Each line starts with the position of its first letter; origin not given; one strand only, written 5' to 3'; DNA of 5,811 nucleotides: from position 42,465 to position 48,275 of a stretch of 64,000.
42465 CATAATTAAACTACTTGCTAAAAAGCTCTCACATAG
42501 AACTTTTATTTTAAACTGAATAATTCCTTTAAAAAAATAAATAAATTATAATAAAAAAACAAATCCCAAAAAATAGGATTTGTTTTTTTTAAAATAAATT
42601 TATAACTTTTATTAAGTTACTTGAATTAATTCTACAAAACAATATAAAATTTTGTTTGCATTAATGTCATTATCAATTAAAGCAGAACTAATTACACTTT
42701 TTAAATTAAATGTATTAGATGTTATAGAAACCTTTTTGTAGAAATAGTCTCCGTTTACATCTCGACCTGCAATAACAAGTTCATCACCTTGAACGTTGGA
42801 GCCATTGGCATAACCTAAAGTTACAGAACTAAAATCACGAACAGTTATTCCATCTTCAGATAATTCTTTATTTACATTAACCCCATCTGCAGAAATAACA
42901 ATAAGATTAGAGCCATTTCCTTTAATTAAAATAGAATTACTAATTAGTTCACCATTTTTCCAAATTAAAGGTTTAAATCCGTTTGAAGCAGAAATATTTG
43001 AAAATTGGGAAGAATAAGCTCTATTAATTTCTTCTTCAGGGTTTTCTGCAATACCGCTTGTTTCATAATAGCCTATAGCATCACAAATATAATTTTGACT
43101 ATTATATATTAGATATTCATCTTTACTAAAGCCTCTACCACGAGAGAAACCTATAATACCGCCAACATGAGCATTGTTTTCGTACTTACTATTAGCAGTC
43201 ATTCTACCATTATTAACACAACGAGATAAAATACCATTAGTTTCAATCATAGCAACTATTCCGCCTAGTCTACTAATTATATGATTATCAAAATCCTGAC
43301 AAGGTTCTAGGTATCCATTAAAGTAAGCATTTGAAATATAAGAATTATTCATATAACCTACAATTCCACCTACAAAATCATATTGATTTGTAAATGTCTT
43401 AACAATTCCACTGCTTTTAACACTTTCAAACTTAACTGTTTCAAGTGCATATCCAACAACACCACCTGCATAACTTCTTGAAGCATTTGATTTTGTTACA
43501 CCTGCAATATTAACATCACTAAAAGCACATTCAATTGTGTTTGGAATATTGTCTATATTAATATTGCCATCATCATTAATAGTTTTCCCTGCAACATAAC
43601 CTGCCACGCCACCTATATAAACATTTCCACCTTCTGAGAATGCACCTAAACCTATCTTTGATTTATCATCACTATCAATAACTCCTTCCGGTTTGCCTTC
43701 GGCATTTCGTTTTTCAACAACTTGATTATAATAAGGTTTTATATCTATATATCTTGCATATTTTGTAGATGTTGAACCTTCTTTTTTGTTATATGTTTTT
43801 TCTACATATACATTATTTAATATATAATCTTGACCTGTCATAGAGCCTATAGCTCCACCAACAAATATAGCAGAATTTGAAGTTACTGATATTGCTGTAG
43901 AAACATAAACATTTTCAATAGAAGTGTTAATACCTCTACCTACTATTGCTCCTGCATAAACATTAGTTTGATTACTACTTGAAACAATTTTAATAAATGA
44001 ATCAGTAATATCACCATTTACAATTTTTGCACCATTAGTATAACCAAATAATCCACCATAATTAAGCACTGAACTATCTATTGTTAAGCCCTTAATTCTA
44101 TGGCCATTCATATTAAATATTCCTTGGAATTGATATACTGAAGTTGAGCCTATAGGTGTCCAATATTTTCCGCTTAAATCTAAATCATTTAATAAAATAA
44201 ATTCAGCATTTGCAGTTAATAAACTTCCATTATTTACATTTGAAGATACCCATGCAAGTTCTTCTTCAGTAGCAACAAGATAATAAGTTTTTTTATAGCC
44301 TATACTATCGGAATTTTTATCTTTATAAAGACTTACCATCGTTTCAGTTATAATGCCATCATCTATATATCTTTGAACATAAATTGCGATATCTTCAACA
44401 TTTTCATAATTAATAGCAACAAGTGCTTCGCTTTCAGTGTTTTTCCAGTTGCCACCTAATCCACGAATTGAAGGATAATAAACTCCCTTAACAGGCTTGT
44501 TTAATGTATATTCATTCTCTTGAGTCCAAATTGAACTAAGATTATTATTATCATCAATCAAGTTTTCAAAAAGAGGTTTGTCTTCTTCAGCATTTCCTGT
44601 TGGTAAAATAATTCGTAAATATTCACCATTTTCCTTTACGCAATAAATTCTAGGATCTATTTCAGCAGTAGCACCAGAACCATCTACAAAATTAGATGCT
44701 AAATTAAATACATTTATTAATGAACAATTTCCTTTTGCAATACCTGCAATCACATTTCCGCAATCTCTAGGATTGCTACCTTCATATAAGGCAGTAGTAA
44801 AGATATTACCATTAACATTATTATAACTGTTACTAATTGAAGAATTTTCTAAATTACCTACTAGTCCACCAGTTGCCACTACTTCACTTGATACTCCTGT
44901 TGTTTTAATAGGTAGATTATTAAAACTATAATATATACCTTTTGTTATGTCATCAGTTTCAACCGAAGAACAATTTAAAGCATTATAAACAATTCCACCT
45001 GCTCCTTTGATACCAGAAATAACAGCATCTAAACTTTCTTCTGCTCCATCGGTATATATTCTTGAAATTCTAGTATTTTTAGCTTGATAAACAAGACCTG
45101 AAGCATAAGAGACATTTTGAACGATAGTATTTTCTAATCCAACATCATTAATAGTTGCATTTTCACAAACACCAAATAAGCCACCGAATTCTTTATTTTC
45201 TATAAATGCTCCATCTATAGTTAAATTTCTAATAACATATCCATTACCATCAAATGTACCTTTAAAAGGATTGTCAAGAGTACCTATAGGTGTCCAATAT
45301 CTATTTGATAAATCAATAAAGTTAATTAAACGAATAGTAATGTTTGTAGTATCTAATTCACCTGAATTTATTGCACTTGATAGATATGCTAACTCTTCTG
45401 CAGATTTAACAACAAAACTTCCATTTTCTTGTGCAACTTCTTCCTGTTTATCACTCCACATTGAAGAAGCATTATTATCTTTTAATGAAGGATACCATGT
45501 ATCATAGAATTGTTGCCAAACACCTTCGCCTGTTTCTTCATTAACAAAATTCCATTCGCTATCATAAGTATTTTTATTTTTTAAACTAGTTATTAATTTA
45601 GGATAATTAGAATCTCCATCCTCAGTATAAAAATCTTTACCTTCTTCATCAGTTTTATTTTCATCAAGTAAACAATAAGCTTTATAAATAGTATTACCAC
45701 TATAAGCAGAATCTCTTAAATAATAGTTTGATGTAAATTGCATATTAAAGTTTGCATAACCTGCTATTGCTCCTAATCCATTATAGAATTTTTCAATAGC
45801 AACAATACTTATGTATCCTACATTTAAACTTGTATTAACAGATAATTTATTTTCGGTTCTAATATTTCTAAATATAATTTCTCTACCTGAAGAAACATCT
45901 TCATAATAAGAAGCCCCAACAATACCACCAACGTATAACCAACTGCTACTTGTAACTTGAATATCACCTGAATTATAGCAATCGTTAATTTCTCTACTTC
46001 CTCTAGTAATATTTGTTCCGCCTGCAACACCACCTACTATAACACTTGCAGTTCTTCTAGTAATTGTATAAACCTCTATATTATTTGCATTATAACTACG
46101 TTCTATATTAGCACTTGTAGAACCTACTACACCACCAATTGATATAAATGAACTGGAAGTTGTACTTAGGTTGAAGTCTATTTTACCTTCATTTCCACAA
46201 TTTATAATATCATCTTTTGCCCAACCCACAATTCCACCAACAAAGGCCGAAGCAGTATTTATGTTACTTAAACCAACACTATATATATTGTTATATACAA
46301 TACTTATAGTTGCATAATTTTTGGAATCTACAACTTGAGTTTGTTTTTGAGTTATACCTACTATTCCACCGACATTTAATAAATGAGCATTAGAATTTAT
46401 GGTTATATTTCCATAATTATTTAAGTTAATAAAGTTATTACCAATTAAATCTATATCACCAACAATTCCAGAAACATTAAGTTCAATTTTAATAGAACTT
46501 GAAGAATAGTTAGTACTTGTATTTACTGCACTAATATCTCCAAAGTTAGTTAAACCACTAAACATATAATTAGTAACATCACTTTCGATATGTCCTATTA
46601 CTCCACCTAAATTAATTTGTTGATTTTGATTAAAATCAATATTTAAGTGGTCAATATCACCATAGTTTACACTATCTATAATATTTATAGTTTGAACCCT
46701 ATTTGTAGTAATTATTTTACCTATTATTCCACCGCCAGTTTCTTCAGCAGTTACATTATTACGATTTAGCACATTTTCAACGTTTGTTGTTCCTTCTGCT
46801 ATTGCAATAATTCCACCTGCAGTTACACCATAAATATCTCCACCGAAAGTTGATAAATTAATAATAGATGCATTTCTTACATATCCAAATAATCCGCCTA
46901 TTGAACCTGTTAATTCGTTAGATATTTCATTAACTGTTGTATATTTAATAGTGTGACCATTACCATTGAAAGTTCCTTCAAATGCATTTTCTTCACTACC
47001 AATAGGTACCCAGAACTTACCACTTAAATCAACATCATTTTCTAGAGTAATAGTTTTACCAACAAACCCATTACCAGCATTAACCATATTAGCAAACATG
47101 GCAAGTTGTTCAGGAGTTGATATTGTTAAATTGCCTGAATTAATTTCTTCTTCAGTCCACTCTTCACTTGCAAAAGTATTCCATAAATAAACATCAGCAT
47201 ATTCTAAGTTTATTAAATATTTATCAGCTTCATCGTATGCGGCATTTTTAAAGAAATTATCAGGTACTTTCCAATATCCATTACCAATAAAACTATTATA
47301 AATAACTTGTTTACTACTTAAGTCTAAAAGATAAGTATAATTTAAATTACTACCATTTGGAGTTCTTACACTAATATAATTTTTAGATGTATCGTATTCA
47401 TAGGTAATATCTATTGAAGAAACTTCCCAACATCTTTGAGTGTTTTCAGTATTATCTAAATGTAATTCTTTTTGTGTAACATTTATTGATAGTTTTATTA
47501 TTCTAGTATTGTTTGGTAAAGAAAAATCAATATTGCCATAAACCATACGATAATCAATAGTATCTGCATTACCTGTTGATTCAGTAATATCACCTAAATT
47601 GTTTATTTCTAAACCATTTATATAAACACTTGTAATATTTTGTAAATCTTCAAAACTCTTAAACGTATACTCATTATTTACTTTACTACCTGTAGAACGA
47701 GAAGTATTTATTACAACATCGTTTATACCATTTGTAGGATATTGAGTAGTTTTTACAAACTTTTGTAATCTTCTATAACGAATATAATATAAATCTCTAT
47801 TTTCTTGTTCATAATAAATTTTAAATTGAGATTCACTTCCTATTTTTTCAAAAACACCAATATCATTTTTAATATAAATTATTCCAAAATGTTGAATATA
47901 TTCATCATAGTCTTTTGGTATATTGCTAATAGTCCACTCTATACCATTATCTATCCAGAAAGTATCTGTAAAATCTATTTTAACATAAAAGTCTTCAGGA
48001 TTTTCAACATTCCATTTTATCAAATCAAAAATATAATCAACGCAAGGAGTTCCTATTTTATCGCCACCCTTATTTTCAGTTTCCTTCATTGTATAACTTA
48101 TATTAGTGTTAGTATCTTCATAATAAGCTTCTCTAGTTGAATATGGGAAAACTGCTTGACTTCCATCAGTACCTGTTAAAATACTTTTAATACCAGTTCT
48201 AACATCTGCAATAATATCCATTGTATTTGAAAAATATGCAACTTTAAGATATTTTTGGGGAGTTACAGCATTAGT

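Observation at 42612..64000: Candidate novel two-protein surface system: CHAP-tipped GLUG protein followed by a 0.6-MDa lipid-anchored GLUG fibre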

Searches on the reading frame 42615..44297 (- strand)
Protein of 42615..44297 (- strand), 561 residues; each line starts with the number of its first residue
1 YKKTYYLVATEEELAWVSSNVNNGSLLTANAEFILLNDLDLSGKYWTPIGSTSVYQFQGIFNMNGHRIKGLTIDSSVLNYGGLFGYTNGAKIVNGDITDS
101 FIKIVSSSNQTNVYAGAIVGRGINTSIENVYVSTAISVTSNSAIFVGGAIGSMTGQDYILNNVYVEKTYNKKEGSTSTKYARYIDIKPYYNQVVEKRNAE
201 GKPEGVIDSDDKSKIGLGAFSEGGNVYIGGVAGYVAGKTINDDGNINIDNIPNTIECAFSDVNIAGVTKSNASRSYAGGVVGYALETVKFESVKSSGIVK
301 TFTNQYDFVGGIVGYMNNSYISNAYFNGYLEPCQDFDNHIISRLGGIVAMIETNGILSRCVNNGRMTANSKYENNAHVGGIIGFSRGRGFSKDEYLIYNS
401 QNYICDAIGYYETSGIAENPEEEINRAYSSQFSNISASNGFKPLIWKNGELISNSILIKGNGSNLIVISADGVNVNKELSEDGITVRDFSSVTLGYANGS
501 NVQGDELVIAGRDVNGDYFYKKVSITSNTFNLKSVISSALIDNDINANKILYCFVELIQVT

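Call 68: search_protein_families(library=pfam, proteins=[window:42615-44297:-], max_evalue=0.5)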
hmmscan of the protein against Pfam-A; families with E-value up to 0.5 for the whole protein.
window:42615-44297:- (561 aa): 1 family
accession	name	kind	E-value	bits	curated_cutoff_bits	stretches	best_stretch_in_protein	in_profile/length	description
PF07581.17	Glug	-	0.21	12.5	20.5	0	112-135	2-26/28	The GLUG motif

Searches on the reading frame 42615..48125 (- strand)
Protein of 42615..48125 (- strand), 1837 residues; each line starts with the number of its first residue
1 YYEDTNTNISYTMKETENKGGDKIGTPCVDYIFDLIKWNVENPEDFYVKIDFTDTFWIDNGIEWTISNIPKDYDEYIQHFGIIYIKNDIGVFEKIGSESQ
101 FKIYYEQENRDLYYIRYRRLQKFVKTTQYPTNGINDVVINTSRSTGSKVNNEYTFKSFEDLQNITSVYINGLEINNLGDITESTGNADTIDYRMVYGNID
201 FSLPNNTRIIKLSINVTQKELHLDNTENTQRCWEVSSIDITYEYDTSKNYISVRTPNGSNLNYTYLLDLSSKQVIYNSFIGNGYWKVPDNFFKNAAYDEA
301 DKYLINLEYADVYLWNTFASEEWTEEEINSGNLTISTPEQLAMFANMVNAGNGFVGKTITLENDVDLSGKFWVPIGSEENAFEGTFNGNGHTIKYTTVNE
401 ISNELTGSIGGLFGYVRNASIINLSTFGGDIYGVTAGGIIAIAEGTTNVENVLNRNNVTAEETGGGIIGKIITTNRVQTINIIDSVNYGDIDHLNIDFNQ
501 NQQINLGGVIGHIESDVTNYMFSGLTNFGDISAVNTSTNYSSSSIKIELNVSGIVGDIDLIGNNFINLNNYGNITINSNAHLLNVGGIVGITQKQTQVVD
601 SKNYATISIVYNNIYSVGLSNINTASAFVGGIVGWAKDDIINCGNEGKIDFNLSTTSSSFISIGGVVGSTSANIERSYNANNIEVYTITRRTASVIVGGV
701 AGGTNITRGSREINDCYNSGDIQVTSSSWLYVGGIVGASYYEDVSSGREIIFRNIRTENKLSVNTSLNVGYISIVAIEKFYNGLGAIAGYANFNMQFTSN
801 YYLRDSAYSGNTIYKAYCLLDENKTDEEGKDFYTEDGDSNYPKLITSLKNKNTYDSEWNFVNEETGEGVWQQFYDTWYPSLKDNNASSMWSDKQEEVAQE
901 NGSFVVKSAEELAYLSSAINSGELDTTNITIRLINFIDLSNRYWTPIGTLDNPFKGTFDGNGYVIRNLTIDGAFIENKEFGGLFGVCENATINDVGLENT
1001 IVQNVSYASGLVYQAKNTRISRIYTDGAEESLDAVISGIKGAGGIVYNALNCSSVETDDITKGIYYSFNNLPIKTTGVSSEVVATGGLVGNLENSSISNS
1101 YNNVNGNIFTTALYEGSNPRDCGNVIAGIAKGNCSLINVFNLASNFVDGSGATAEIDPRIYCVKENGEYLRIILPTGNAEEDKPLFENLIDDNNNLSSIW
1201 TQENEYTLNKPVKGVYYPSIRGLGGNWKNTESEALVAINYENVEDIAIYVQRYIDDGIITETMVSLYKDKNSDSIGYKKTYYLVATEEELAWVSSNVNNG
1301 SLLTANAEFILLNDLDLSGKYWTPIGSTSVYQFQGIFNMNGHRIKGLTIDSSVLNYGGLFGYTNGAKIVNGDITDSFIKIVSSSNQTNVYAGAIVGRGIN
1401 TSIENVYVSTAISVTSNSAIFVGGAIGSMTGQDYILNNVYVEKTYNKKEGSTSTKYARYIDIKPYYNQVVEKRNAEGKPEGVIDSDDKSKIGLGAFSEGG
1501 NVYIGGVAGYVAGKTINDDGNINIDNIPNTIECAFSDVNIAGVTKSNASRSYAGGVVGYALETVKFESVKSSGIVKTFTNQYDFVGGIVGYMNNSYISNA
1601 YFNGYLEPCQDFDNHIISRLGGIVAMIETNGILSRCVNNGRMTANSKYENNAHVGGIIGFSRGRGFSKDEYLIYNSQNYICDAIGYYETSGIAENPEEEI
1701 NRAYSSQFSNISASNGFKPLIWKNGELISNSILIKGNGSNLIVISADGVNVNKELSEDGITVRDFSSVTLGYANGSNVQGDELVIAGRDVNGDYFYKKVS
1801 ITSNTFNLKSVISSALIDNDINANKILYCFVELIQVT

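Call 5: search_protein_families(library=pfam, proteins=[window:42615-48125:-], max_evalue=0.01)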
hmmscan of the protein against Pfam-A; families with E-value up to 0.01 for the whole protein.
window:42615-48125:- (1837 aa): 0 families

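Call 38: search_protein_families(library=ncbifam, proteins=[window:42615-48125:-], max_evalue=0.01)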
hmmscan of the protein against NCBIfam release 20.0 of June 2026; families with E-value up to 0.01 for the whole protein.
window:42615-48125:- (1837 aa): 0 families

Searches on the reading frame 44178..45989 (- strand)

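Call 68: search_protein_families(library=pfam, proteins=[window:44178-45989:-], max_evalue=0.5)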
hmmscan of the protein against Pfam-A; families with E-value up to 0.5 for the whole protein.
window:44178-45989:- (604 aa): 1 family
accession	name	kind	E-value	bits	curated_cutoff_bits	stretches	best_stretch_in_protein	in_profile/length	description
PF00147.23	Fibrinogen_C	-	0.054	13.7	22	1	63-160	95-191/221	Fibrinogen beta and gamma chains, C-terminal globular domain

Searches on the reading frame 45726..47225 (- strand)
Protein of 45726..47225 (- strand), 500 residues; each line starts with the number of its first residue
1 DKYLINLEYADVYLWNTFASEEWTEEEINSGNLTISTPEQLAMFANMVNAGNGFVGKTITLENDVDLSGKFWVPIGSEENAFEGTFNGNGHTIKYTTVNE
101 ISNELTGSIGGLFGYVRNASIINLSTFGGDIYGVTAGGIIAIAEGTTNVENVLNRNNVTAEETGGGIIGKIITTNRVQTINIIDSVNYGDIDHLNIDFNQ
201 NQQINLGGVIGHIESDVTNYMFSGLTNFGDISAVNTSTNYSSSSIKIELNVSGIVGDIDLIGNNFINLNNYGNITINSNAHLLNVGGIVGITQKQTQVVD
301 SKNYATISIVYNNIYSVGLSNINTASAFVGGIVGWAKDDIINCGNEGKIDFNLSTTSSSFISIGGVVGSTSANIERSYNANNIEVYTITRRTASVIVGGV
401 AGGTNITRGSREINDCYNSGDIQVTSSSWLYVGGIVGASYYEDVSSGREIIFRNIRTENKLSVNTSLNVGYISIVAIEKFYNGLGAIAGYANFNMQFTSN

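Call 94: search_solved_structures(query=window:45726-47225:-, max_evalue=1)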
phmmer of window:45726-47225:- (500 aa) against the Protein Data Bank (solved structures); distinct sequences matched with E-value up to 1: 0.

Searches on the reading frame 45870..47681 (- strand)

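Call 68: search_protein_families(library=pfam, proteins=[window:45870-47681:-], max_evalue=0.5)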
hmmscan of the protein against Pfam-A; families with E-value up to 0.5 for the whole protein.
window:45870-47681:- (604 aa): 1 family
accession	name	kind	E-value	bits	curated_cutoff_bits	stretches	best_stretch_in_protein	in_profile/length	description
PF07581.17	Glug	-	1.4e-06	28.7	20.5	0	481-501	5-27/28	The GLUG motif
